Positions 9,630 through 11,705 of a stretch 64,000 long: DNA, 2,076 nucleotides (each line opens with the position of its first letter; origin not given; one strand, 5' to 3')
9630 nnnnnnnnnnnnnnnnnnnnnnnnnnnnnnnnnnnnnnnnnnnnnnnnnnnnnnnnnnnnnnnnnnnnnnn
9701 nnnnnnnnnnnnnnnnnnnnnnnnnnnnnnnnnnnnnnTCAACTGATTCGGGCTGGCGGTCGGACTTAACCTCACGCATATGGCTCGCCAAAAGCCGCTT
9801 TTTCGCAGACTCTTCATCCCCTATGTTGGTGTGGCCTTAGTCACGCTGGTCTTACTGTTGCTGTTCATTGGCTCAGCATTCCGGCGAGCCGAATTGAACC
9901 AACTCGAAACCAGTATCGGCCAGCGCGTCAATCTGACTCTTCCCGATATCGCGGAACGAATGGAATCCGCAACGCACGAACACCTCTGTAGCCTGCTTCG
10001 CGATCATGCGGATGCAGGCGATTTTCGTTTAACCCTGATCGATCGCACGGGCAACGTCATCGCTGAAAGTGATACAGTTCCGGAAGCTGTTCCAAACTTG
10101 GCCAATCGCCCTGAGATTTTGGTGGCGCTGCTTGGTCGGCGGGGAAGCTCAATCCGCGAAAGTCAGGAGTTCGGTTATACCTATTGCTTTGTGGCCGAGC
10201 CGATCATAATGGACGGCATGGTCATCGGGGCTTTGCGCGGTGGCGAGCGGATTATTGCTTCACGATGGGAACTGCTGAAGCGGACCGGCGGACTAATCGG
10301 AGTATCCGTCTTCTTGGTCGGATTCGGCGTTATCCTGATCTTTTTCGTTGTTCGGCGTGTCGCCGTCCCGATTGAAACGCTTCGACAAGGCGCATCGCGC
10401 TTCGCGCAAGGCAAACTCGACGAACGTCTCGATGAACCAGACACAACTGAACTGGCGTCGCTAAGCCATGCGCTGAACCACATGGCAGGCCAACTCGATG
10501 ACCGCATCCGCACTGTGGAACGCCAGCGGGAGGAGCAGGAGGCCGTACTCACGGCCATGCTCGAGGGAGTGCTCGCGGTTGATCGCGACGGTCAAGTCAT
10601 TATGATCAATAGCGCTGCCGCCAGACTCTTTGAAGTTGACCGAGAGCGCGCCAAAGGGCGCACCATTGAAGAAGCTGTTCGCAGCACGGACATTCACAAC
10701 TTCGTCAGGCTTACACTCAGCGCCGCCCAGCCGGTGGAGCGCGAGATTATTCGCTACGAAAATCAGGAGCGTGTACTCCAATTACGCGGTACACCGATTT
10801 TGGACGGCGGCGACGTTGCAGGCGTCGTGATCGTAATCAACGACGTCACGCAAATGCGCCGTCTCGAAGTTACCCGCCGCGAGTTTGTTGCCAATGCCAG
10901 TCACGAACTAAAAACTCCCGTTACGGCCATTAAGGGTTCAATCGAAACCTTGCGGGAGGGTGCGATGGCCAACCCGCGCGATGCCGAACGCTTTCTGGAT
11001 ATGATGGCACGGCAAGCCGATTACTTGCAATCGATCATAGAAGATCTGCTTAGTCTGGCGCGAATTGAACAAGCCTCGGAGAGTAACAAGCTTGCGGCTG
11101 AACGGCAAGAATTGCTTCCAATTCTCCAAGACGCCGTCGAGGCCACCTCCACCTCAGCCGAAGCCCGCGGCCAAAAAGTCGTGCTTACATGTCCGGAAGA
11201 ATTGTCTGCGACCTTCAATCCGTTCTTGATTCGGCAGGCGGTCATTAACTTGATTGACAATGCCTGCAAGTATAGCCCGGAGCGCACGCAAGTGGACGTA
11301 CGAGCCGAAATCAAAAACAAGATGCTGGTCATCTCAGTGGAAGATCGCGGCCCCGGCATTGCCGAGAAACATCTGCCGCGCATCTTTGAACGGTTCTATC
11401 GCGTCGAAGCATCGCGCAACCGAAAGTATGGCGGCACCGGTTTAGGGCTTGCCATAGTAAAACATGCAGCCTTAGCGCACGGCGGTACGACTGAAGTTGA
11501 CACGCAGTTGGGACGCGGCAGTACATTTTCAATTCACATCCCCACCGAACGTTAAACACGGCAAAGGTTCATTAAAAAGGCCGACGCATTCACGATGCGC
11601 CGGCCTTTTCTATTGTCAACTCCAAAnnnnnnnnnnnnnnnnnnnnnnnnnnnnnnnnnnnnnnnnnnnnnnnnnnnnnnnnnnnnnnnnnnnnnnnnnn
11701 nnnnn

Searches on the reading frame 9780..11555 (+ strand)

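Call 34: search_protein_families(library=pfam, proteins=[window:9780-11555:+])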
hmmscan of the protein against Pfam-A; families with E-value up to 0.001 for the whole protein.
window:9780-11555:+ (591 aa): 12 families
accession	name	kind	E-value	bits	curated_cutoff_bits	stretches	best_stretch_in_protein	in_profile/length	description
PF02518.31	HATPase_c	-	5.7e-30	104.5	26.4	1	483-590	5-110/111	Histidine kinase-, DNA gyrase B-, and HSP90-like ATPase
PF00512.31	HisKA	-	1e-19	70.7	26.9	1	366-431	2-65/66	His Kinase A (phospho-acceptor) domain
PF08448.16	PAS_4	-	9e-13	48.9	23.1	1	262-361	6-110/110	PAS fold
PF00672.30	HAMP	-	6.7e-11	42.8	25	1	189-240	1-52/53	HAMP domain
PF00989.32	PAS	-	7.3e-10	39.3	22.6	1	254-356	4-113/113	PAS fold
PF13426.13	PAS_9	-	4.4e-09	37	27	1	263-358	3-103/103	PAS domain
PF12860.13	PAS_7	-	1.4e-07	32.1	27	1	258-363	2-114/115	PAS fold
PF23846.1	Cache_WalK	-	1.2e-05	26.1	27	0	72-152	5-88/92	WalK sensor protein kinase Chache domain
PF13188.13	PAS_8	-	1.4e-05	25.3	21.8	1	254-301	4-48/65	PAS domain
PF24820.1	Diguanyl_cycl_sensor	-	8e-05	23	28.1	1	257-312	2-57/109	Diguanylate cyclase-like sensor domain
PF13581.12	HATPase_c_2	-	0.00039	20.9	27.4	0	487-561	39-106/127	Histidine kinase-like ATPase domain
PF13589.12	HATPase_c_3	-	0.00042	20.8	25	1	485-564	4-81/137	Histidine kinase-, DNA gyrase B-, and HSP90-like ATPase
